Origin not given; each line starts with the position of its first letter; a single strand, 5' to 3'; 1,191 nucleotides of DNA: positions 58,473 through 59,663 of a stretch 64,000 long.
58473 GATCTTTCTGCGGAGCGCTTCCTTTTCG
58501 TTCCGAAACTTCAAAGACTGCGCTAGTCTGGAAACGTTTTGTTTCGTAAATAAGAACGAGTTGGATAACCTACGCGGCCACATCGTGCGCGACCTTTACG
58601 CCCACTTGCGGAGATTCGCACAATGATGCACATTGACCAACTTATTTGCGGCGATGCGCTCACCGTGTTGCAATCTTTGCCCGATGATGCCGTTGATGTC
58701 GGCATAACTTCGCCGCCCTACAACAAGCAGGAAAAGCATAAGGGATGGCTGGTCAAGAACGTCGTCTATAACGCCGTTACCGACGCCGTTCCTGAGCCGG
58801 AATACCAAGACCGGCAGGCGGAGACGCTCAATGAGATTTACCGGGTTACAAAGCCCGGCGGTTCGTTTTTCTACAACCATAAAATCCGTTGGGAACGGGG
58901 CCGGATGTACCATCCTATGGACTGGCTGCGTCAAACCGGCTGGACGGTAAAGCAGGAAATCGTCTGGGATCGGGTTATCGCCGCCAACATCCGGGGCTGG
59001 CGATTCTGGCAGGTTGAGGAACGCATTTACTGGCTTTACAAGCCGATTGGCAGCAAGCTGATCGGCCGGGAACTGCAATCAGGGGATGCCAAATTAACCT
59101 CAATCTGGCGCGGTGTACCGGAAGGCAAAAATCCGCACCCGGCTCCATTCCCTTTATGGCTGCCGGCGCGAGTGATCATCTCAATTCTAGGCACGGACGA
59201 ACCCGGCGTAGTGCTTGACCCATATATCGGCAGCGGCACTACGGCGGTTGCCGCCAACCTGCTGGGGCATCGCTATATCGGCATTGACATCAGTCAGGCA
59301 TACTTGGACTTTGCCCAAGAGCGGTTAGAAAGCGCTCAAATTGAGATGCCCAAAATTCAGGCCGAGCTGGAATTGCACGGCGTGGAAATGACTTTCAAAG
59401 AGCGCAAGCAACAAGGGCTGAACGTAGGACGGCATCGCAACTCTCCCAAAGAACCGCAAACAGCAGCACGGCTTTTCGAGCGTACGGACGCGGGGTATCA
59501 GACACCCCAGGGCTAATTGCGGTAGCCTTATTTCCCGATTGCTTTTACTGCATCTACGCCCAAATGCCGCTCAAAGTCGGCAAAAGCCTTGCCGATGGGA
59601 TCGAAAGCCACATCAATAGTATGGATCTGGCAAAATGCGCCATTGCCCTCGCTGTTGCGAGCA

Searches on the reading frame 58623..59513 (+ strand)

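Call 3: search_protein_families(library=pfam, proteins=[window:58623-59513:+], max_evalue=0.1)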
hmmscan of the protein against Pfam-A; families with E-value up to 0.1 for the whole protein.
window:58623-59513:+ (297 aa): 8 families
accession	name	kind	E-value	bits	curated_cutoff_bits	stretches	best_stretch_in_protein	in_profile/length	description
PF01555.25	N6_N4_Mtase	-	1.1e-29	104.4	26.7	1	24-233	1-221/221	DNA methylase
PF08241.18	Methyltransf_11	-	5.2e-08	33.9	21.2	1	202-247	3-49/95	Methyltransferase domain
PF13649.12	Methyltransf_25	-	4.9e-07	30.8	27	1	197-248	1-54/97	Methyltransferase domain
PF13847.12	Methyltransf_31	-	1.6e-05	25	27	1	196-241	6-54/145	Methyltransferase domain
PF08242.18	Methyltransf_12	-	9.7e-05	23.5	30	1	202-240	3-45/98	Methyltransferase domain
PF01170.24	UPF0020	-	0.0027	17.9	22.3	0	182-240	17-101/197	RMKL-like, methyltransferase domain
PF10017.15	Methyltransf_33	-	0.019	14.5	23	1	204-263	70-128/304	Histidine-specific methyltransferase, SAM-dependent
PF01209.24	Ubie_methyltran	-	0.048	13.4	20.1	0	66-83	133-150/233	ubiE/COQ5 methyltransferase family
